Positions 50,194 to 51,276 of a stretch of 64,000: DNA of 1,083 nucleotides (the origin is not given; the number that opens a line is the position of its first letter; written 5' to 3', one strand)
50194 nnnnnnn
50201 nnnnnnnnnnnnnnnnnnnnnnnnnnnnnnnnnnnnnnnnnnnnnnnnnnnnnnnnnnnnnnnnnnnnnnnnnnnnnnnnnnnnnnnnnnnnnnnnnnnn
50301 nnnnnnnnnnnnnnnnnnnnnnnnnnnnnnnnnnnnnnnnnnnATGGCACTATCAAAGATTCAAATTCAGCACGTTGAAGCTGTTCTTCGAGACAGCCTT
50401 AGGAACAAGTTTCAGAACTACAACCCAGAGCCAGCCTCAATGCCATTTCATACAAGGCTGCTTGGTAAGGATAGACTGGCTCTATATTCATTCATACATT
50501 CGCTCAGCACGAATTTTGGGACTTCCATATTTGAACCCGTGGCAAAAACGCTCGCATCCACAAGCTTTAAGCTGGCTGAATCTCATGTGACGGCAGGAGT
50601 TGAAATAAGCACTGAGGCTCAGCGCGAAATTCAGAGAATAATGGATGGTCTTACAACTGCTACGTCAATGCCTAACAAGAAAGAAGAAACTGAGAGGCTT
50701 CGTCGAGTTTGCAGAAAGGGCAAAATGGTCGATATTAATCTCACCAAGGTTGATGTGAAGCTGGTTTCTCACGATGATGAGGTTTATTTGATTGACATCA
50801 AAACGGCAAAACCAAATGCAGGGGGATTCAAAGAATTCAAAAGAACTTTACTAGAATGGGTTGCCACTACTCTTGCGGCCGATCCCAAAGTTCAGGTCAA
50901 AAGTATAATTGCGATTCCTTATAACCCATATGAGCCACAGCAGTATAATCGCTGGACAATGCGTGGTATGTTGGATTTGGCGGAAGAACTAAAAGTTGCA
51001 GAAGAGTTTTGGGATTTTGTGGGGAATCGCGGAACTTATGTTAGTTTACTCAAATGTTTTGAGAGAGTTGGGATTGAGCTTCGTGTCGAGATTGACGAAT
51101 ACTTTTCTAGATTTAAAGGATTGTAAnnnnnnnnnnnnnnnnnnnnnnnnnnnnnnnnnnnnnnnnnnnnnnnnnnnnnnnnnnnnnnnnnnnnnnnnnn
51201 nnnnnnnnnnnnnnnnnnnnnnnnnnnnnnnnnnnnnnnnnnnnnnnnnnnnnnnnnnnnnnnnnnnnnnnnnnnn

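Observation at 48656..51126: Low-GC two-gene R-M-like cassette seamlessly embedded between recN and cysS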

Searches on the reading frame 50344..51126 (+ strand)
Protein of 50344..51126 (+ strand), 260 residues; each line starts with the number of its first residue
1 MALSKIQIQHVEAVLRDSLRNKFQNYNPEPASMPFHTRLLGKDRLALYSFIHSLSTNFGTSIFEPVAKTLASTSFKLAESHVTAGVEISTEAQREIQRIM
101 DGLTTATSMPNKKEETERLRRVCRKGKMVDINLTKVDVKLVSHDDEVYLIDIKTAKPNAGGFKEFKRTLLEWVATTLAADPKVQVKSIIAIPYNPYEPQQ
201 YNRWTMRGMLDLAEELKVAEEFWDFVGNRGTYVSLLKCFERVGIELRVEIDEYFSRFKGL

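Call 6: search_protein_families(library=pfam, proteins=[window:50344-51126:+], max_evalue=0.01)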
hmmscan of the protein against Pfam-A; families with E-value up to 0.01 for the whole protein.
window:50344-51126:+ (260 aa): 1 family
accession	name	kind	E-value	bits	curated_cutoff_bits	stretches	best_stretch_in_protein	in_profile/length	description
PF09520.16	RE_TdeIII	-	2.1e-87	293.2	27.2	1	7-243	4-242/242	Type II restriction endonuclease, TdeIII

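Call 8: find_encoding_contigs(protein=window:50344-51126:+, flank=10000, max_places=10)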
Protein window:50344-51126:+ (260 aa): 2 contigs read that carry it; 2 places shown.
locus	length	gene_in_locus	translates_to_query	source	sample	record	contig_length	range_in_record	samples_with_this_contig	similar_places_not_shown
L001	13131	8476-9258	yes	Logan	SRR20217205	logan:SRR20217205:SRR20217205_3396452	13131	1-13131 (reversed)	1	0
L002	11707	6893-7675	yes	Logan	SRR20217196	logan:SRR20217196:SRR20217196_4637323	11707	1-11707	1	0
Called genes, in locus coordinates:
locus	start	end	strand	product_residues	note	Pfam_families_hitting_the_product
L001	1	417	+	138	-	?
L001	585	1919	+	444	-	PF02881:SRP54_N, PF06414:Zeta_toxin (weak), PF13401:AAA_22, PF00448:SRP54, PF03029:ATP_bind_1 (faint), PF13207:AAA_17 (faint), PF16575:CLP1_P (faint), PF02978:SRP_SPB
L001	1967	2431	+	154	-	-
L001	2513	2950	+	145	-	PF01782:RimM, PF05239:PRC, PF24986:PRC_RimM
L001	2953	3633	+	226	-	PF01746:tRNA_m1G_MT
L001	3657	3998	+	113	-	PF01245:Ribosomal_L19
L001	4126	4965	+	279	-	PF02621:VitK2_biosynth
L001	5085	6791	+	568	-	PF02463:SMC_N, PF13476:AAA_23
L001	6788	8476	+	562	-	PF01555:N6_N4_Mtase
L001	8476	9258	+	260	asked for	PF09520:HinfI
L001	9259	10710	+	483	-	PF00133:tRNA-synt_1 (faint), PF01921:tRNA-synt_1f (faint), PF01406:tRNA-synt_1e, PF09334:tRNA-synt_1g (weak), PF09190:DALR_2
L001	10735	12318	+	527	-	PF01979:Amidohydro_1, PF07969:Amidohydro_3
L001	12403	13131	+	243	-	?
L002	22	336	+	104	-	PF02978:SRP_SPB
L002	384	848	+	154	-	-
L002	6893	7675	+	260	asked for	PF09520:HinfI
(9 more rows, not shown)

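Call 10: find_homologous_proteins(query=window:50344-51126:+)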
Query window:50344-51126:+ (260 aa): 5371 proteins with E <= 0.001 among 6027 candidates; the best 120 are listed.
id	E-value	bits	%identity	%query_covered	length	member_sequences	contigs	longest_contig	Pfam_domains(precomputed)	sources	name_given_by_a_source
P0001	1.3e-168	576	100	100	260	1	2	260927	PF09520.17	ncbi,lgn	-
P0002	5.8e-122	424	72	99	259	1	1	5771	PF09520.17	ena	-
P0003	8.7e-122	423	61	68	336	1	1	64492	PF23288.2,PF09520.17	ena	-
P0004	1.1e-121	423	74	99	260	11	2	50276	PF09520.17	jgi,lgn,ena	-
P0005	1.7e-120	419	72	99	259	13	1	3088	PF09520.17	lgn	-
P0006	3.2e-120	418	72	99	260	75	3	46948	PF09520.17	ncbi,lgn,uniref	ncbi:TdeIII family type II restriction endonuclease [Schleiferia thermophila]|uniref:TdeIII family t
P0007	1.3e-119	416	71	98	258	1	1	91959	PF09520.17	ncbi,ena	-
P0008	3.5e-119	415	71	99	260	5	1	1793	PF09520.17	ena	-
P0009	4.4e-119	414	70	99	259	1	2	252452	PF09520.17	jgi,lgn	-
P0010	6.8e-119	414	73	99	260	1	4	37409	PF09520.17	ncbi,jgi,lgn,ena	-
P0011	1.4e-118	413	72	99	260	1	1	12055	PF09520.17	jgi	-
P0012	1.6e-118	412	72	99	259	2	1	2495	PF09520.17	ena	-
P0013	2.1e-118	412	72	99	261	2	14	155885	PF09520.17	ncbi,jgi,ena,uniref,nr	ncbi:MAG: restriction endonuclease [Candidatus Schekmanbacteria bacterium RIFCSPHIGHO2_02_FULL_38_11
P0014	2.9e-118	412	69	99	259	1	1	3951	PF09520.17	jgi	jgi:type II restriction enzyme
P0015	3.3e-118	411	72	99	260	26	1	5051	PF09520.17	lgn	-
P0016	3.5e-118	411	68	100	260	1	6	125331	PF09520.17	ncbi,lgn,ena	-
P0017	5.1e-118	411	71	99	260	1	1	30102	PF09520.17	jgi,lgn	-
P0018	6.6e-118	410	71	99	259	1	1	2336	PF09520.17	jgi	jgi:type II restriction enzyme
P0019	6.7e-118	410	71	99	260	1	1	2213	PF09520.17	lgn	-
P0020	7.1e-118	410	70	99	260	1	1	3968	PF09520.17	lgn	-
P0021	7.1e-118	410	70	99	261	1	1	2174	PF09520.17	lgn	-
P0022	7.8e-118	410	72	99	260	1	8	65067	PF09520.17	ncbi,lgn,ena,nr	ncbi:MAG: TdeIII family type II restriction endonuclease [Chitinophagaceae bacterium]|nr:TdeIII fami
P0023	7.9e-118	410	72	99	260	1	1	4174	PF09520.17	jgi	jgi:hypothetical protein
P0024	9.2e-118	410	71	98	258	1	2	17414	PF09520.17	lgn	-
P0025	1.1e-117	410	71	99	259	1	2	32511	PF09520.17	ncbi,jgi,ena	-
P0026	1.1e-117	410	71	99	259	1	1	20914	PF09520.17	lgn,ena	-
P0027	1.3e-117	410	72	99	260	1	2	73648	PF09520.17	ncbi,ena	-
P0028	1.3e-117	409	71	99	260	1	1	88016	PF09520.17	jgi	jgi:type II restriction enzyme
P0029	1.4e-117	409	70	99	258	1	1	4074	PF09520.17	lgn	-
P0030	1.5e-117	409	72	99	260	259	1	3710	PF09520.17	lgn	-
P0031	1.5e-117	409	71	99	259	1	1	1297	PF09520.17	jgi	-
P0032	1.5e-117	409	71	99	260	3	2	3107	PF09520.17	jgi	jgi:type II restriction enzyme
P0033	1.8e-117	409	72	99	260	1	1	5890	PF09520.17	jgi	-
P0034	2.1e-117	409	71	99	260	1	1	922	PF09520.17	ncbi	-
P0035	2.2e-117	409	71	99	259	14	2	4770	PF09520.17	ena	-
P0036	2.5e-117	409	70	99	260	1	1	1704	PF09520.17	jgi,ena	-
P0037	2.6e-117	409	71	99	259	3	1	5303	PF09520.17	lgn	-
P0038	2.8e-117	408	68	99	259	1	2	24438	PF09520.17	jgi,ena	-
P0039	2.8e-117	408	70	99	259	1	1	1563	PF09520.17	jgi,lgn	-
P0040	2.9e-117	408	68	100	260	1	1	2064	PF09520.17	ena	-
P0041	2.9e-117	408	71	99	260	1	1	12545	PF09520.17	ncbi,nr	ncbi:MAG: TdeIII family type II restriction endonuclease [Proteobacteria bacterium]|nr:TdeIII family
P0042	2.9e-117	408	72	99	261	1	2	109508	PF09520.17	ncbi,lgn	-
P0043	3.1e-117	408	72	99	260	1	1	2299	PF09520.17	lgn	-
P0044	3.3e-117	408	72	99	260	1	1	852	PF09520.17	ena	-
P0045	3.3e-117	408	69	99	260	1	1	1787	PF09520.17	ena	-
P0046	3.9e-117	408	70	99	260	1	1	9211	PF09520.17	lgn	-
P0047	4.4e-117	408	70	99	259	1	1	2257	PF09520.17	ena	-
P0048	4.6e-117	408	71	99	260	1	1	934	PF09520.17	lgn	-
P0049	5.4e-117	407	71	99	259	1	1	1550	PF09520.17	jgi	jgi:type II restriction enzyme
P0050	5.8e-117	407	71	99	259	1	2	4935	PF09520.17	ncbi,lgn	-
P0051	5.8e-117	407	70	99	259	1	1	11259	PF09520.17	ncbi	ncbi:MAG: TdeIII family type II restriction endonuclease [Planctomycetota bacterium]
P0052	6.0e-117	407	70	100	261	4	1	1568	PF09520.17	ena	-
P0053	6.7e-117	407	70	99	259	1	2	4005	PF09520.17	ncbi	-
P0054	6.7e-117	407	71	99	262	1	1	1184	PF09520.17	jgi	jgi:hypothetical protein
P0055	6.7e-117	407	70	99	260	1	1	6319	PF09520.17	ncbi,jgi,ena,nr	ncbi:MAG: TdeIII family type II restriction endonuclease [Bacteroidales bacterium]|nr:TdeIII family 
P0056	7.1e-117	407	72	99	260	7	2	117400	PF09520.17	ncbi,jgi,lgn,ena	-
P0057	7.5e-117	407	71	100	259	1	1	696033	PF09520.17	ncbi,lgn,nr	ncbi:MAG: TdeIII family type II restriction endonuclease [Bacteroidia bacterium]|nr:MAG: TdeIII fami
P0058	7.7e-117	407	70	99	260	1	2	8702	PF09520.17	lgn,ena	-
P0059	7.9e-117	407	70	99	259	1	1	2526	PF09520.17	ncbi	ncbi:MAG: TdeIII family type II restriction endonuclease, partial [candidate division WOR-3 bacteriu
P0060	8.0e-117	407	69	99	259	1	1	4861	PF09520.17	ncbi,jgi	jgi:type II restriction enzyme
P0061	8.4e-117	407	70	99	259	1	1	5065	PF09520.17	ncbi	-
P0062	8.7e-117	407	71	99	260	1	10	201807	PF09520.17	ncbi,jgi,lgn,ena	-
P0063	8.9e-117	407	70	100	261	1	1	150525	PF09520.17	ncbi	-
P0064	9.0e-117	407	71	99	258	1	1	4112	PF09520.17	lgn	-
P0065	9.2e-117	407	70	99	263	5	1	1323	PF09520.17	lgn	-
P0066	1.0e-116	407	70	99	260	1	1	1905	PF09520.17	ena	-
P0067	1.1e-116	407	71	99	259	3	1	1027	PF09520.17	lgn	-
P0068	1.1e-116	407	70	99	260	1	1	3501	PF09520.17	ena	-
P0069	1.1e-116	406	70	99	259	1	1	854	PF09520.17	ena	-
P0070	1.1e-116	406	72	99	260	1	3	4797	PF09520.17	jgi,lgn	-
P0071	1.1e-116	406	70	100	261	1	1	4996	PF09520.17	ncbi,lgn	-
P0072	1.1e-116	406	70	99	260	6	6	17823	PF09520.17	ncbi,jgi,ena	ncbi:MAG TPA: TdeIII family type II restriction endonuclease [Candidatus Paceibacterota bacterium]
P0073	1.2e-116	406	70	99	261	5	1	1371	PF09520.17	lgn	-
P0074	1.2e-116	406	70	99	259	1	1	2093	PF09520.17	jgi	jgi:type II restriction enzyme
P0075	1.2e-116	406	70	98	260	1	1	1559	PF09520.17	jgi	jgi:hypothetical protein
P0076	1.3e-116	406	71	99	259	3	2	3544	PF09520.17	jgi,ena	-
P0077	1.3e-116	406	71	99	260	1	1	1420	PF09520.17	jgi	jgi:type II restriction enzyme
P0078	1.3e-116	406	71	98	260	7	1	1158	PF09520.17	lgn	-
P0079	1.4e-116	406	71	99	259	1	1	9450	PF09520.17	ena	-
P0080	1.4e-116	406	70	99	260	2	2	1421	PF09520.17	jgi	-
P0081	1.4e-116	406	70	99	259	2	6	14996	PF09520.17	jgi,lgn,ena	jgi:type II restriction enzyme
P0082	1.4e-116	406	71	99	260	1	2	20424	PF09520.17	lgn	-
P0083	1.4e-116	406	70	100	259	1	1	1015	PF09520.17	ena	-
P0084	1.7e-116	406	70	99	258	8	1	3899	PF09520.17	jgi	jgi:type II restriction enzyme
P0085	1.9e-116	406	70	99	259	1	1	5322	PF09520.17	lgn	-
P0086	1.9e-116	406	71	99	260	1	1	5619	PF09520.17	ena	-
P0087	1.9e-116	406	70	99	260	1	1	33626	PF09520.17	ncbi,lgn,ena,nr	ncbi:MAG: Restriction endonuclease type II MjaII [bacterium]|nr:MAG: Restriction endonuclease type I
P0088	1.9e-116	406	71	99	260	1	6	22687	PF09520.17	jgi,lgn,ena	-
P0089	2.0e-116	406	69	100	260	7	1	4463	PF09520.17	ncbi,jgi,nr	ncbi:MAG: TdeIII family type II restriction endonuclease [Bacteroidetes bacterium]|nr:TdeIII family 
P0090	2.0e-116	406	70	99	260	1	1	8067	PF09520.17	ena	-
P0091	2.1e-116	406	71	99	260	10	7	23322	PF09520.17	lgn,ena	-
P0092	2.1e-116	406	71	99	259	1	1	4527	PF09520.17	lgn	-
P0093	2.1e-116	406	72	99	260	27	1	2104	PF09520.17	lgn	-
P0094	2.6e-116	405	71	99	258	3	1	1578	PF09520.17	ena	-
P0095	2.6e-116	405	70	99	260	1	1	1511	PF09520.17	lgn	-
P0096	2.6e-116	405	71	99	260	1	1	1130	PF09520.17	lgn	-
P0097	2.7e-116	405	71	99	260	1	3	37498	PF09520.17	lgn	-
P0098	2.7e-116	405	71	99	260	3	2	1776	PF09520.17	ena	-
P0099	2.9e-116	405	71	99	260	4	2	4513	PF09520.17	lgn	-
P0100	2.9e-116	405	69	99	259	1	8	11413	PF09520.17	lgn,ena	-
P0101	3.1e-116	405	70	99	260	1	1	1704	PF09520.17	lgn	-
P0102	3.2e-116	405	68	100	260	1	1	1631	PF09520.17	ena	-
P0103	3.3e-116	405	71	99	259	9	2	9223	PF09520.17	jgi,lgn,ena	-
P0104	3.7e-116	405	71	99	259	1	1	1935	PF09520.17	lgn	-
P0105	3.9e-116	405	71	98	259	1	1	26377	PF09520.17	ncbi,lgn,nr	ncbi:MAG: TdeIII family type II restriction endonuclease [Elusimicrobia bacterium]|nr:TdeIII family 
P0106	3.9e-116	405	72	97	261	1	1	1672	PF09520.17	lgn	-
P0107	4.2e-116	405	70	99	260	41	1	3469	PF09520.17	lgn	-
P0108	4.5e-116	404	70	99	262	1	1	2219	PF09520.17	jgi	-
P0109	5.0e-116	404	71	100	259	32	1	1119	PF09520.17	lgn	-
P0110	5.1e-116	404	70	99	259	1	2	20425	PF09520.17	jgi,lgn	jgi:hypothetical protein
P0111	5.1e-116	404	69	99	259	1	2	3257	PF09520.17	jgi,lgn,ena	-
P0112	5.1e-116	404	70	99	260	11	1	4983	PF09520.17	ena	-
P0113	5.3e-116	404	71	99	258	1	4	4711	PF09520.17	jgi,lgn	-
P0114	5.7e-116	404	70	98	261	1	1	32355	PF09520.17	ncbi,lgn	-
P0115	5.9e-116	404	68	99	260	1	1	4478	PF09520.17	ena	-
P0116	6.0e-116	404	70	99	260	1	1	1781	PF09520.17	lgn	-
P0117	6.0e-116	404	70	99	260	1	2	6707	PF09520.17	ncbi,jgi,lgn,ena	ncbi:MAG: TdeIII family type II restriction endonuclease [Phycisphaerae bacterium]|jgi:type II restr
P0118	6.1e-116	404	69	99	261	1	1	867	PF09520.17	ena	-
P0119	6.2e-116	404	70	99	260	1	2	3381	PF09520.17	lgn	-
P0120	6.4e-116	404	70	99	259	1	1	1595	PF09520.17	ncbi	-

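Call 15: search_protein_families(library=ncbifam, proteins=[window:50344-51126:+], max_evalue=0.01)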
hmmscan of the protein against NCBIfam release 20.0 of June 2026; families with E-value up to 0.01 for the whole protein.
window:50344-51126:+ (260 aa): 0 families

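Call 33: find_encoding_contigs(protein=P0004, flank=7000, max_places=3)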
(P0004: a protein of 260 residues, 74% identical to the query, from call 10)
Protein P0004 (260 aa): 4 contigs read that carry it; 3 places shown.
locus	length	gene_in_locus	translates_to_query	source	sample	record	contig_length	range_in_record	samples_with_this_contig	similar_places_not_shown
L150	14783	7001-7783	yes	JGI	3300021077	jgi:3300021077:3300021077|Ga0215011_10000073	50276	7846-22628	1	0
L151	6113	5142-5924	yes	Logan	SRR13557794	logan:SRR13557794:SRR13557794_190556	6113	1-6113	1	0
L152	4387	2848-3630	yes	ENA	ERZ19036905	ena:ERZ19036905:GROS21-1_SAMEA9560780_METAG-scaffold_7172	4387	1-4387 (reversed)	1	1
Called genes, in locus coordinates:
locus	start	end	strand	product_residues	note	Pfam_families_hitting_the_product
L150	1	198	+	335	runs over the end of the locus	PF00579:tRNA-synt_1b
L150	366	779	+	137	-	-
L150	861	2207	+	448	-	PF01336:tRNA_anti-codon, PF00152:tRNA-synt_2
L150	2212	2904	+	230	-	PF00106:adh_short, PF08659:KR (weak), PF13561:adh_short_C2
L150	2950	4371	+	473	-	PF00883:Peptidase_M17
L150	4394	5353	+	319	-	-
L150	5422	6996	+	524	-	PF01555:N6_N4_Mtase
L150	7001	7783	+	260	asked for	PF09520:HinfI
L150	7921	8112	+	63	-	-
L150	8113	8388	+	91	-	PF01541:GIY-YIG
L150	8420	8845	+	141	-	PF07884:VKOR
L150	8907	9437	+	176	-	-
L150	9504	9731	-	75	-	-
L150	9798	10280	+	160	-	PF00574:CLP_protease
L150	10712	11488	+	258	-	PF02616:SMC_ScpA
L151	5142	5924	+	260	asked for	PF09520:HinfI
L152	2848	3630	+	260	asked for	PF09520:HinfI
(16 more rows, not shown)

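Call 34: find_encoding_contigs(protein=P0002, flank=6000, max_places=2)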
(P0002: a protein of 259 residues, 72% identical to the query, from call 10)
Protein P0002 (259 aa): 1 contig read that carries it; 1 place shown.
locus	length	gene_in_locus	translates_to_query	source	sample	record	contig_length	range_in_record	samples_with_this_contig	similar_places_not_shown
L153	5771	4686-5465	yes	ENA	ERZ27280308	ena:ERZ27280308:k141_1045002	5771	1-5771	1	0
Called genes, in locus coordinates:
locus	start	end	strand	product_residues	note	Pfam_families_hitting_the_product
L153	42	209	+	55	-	-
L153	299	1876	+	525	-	PF01555:N6_N4_Mtase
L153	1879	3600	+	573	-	PF10592:AIPR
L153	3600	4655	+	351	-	PF09520:HinfI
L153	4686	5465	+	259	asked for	PF09520:HinfI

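Call 40: search_solved_structures(query=window:50344-51126:+, max_evalue=1)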
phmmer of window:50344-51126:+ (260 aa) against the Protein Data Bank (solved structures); distinct sequences matched with E-value up to 1: 0.

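Call 42: search_protein_families(library=padloc, proteins=[window:50344-51126:+], max_evalue=0.01)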
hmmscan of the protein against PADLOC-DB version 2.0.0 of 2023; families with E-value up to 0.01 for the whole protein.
window:50344-51126:+ (260 aa): 2 families
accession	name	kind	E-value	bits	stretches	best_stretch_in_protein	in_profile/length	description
PDLC03482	REase_II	-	1e-16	59.4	1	33-251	51-269/274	Type II restriction enzyme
PDLC03509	REase_II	-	1.1e-14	52.5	1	45-226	62-248/370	Type II restriction enzyme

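Call 53: predict_structure(alignment_id=A1)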
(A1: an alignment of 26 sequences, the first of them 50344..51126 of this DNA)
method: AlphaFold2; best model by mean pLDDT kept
length: 260 residues; sequences in the alignment: 26
mean_pLDDT: 77.4   pTM: 0.77
mean pLDDT of the five models: 77.4, 75.0, 74.4, 72.5, 68.9
residues with pLDDT >= 90: 85; 70-90: 103; 50-70: 39; < 50: 33
segments of 3 or more residues with pLDDT < 50: 29-42, 55-57, 197-211
pLDDT, mean of each block of 10 residues (from residue 1): 86 88 66 42 53 54 88 91 78 95 83 93 93 85 93 69 82 93 90 57 43 69 89 85 80 68
secondary structure, 60 per line:
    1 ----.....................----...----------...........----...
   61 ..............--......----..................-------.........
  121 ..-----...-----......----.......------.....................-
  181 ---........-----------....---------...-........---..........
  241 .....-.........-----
elements in order: H5-25 H43-53 H58-74 E77-82 E87-89 H90-104 H112-122 E128-130 E136-141 E146-152 H159-179 E184-191 H203-206 E216-218 H220-227 H231-245 H247-255

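Call 58: fold_search(model_id=the predicted structure, library=pdb)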
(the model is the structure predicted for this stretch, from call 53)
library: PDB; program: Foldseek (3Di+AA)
matches with E <= 10: 235; with E <= 0.001: 3
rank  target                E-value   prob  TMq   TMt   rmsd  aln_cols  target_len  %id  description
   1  1wtd_B                3.5e-04  1.00  0.45  0.44  10.7       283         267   14  Crystal structure of type II restrcition endonuclease, EcoO109I DNA-free form (released 2004-12-14)
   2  1wtd_A                6.1e-04  0.98  0.35  0.35  15.9       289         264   14  Crystal structure of type II restrcition endonuclease, EcoO109I DNA-free form (released 2004-12-14)
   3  1wte_MODEL_1_A        8.6e-04  1.00  0.45  0.43   9.6       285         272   14  Crystal structure of type II restrcition endonuclease, EcoO109I complexed with cognate DNA (released 2004-12-14)
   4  5liq_A                1.3e-02  0.41  0.24  0.12  23.1       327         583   12  The structure of C160S,C508S,C578S mutant of Nt.BspD6I nicking endonuclease at 0.185 nm resolution . (released 2017-08-02)
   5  5liq_B                1.3e-02  0.30  0.22  0.12  23.6       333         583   10  The structure of C160S,C508S,C578S mutant of Nt.BspD6I nicking endonuclease at 0.185 nm resolution . (released 2017-08-02)
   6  2ewf                  1.6e-02  0.30  0.23  0.12  23.6       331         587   10  Crystal structure of the site-specific DNA nickase N.BspD6I (released 2006-11-21)
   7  8ps5_A                1.8e-02  0.75  0.30  0.21  10.8       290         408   11  Escherichia coli SduA complex bound to DNA (released 2025-01-22)
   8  5lhc_B                2.6e-02  0.20  0.21  0.11  22.9       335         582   11  The structure of D456A mutant of Nt.BspD6I nicking endonuclease at 0.24 nm resolution . (released 2017-08-16)
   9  6xl1_A                3.1e-02  0.91  0.20  0.15   7.2        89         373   12  crystal structure of cA4-activated Card1(D294N) (released 2020-12-30)
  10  6qnz_B                3.1e-02  0.25  0.24  0.12  23.6       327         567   11  Crystal structure of the site-specific DNA nickase N.BspD6I E418A Mutant (released 2020-03-04)
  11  2vld_B                3.3e-02  0.95  0.21  0.23   5.5        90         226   17  crystal structure of a repair endonuclease from Pyrococcus abyssi (released 2009-05-19)
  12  9iac_B                3.9e-02  0.38  0.23  0.23  20.2       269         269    8  Structure of the Argonaute-associated Cas4 family protein 1 (ACE1) from Microcystis aeruginosa (MaACE1) (released 2025-04-23)
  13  2vld_A                4.4e-02  0.94  0.22  0.25   4.7        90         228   17  crystal structure of a repair endonuclease from Pyrococcus abyssi (released 2009-05-19)
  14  6qnz_A                8.1e-02  0.14  0.21  0.11  23.0       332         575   12  Crystal structure of the site-specific DNA nickase N.BspD6I E418A Mutant (released 2020-03-04)
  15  5gke_A                1.1e-01  0.87  0.22  0.23   5.2        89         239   13  Structure of EndoMS-dsDNA1 complex (released 2016-11-02)
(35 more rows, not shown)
